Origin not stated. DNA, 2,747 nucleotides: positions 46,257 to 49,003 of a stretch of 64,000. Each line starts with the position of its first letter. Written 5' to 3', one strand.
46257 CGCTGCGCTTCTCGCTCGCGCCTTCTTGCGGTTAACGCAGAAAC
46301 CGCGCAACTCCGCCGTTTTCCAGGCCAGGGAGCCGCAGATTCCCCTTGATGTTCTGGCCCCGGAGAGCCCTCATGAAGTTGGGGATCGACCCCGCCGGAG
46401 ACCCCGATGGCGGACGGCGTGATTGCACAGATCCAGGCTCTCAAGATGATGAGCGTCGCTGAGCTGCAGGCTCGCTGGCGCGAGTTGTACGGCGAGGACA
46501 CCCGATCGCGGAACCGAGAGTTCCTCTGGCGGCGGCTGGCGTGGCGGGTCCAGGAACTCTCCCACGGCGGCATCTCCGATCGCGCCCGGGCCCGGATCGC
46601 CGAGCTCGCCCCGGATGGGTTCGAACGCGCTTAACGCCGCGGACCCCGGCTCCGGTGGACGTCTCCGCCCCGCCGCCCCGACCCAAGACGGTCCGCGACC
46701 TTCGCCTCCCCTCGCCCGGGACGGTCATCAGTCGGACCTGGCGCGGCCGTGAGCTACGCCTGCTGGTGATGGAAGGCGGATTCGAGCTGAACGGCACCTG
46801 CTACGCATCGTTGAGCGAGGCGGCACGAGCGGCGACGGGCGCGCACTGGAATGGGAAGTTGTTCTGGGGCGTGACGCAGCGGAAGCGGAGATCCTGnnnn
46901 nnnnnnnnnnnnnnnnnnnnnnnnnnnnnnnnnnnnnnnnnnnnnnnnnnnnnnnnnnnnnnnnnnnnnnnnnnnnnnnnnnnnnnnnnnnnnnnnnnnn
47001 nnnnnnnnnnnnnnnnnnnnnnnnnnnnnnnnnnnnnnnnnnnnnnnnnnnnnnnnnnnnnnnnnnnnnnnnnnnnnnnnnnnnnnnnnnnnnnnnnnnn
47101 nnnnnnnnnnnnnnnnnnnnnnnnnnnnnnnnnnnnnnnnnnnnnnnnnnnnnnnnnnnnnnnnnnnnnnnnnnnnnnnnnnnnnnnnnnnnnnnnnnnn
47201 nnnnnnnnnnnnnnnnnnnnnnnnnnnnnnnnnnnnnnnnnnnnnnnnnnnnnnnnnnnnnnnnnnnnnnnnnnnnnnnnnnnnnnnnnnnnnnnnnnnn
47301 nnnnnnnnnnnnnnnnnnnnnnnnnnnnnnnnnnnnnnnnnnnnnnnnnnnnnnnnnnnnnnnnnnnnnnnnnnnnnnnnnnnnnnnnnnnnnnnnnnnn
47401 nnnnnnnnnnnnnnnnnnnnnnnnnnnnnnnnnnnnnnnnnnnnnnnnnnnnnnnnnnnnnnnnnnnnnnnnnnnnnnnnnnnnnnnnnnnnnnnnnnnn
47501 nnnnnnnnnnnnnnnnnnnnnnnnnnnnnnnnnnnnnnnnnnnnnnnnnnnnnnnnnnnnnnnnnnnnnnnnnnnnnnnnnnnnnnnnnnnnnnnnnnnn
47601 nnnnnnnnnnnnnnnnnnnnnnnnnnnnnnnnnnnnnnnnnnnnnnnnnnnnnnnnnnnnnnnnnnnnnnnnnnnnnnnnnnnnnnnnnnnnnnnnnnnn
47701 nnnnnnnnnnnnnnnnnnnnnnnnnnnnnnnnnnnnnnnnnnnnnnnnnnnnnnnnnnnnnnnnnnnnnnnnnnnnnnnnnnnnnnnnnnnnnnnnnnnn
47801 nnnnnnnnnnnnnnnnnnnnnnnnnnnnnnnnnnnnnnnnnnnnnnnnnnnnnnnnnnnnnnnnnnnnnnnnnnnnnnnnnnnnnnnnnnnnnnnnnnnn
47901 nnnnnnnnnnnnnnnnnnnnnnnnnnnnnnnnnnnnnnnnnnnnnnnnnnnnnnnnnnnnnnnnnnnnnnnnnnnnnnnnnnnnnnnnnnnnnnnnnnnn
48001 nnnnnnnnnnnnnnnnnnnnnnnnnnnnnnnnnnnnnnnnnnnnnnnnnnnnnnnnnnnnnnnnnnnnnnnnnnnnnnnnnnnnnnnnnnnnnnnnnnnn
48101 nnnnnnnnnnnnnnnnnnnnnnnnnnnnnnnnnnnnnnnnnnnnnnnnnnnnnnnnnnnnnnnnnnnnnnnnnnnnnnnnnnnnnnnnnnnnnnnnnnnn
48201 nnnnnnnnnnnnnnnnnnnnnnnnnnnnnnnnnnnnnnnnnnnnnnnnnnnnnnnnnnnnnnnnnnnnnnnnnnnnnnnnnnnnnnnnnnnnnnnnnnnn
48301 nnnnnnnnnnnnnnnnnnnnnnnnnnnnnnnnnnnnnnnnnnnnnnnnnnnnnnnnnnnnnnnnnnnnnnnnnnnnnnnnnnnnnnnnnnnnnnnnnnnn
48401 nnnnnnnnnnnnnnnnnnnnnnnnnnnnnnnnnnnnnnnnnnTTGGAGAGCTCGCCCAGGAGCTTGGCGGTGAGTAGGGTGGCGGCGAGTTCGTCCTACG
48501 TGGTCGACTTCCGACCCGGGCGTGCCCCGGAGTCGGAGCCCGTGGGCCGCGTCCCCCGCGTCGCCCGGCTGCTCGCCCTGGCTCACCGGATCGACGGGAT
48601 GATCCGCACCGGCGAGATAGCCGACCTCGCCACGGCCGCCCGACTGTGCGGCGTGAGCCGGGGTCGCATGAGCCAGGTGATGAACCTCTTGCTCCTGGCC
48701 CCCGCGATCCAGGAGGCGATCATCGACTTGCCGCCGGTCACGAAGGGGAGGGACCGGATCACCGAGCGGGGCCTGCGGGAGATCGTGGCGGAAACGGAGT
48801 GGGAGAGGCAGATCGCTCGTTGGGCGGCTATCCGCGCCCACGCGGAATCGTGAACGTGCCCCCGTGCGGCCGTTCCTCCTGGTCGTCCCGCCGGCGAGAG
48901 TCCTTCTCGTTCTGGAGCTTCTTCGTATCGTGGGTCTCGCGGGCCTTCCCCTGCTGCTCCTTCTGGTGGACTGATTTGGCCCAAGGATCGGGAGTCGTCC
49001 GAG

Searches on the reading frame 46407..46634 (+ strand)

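Call 7: search_protein_families(library=pfam, proteins=[window:46407-46634:+], max_evalue=0.01)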
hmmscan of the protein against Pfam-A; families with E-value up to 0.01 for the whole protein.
window:46407-46634:+ (75 aa): 1 family
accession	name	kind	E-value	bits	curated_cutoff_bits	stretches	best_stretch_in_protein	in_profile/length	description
PF11149.13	DUF2924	-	9e-18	65.3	31.2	1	7-70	2-65/135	Protein of unknown function (DUF2924)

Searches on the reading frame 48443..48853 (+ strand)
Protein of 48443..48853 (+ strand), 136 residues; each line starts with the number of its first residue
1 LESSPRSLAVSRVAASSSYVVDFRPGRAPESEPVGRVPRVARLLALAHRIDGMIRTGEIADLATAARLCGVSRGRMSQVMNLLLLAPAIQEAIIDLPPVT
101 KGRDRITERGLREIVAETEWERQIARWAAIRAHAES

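Call 7: search_protein_families(library=pfam, proteins=[window:48443-48853:+], max_evalue=0.01)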
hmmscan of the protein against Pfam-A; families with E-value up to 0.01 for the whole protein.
window:48443-48853:+ (136 aa): 0 families

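Call 26: search_protein_families(library=phrogs, proteins=[window:48443-48853:+], max_evalue=0.001)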
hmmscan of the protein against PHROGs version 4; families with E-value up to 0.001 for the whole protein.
window:48443-48853:+ (136 aa): 1 family
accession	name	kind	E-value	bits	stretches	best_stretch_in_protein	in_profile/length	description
phrog_14161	-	other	2.1e-13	51.8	1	39-130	54-141/143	recombinase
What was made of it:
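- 46407..48853 (+): Conserved module directly upstream: DUF2924 (46407-46634), large serine recombinase (46897-48477) and a small protein (48443-48853). PHROG 14161 for the small protein (call 26).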

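Call 27: search_protein_families(library=ncbifam, proteins=[window:48443-48853:+], max_evalue=0.001)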
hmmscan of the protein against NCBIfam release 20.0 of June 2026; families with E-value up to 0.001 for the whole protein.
window:48443-48853:+ (136 aa): 0 families

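Call 71: search_protein_families(library=padloc, proteins=[window:48443-48853:+], max_evalue=0.01)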
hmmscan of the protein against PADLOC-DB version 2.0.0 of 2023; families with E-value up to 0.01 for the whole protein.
window:48443-48853:+ (136 aa): 0 families
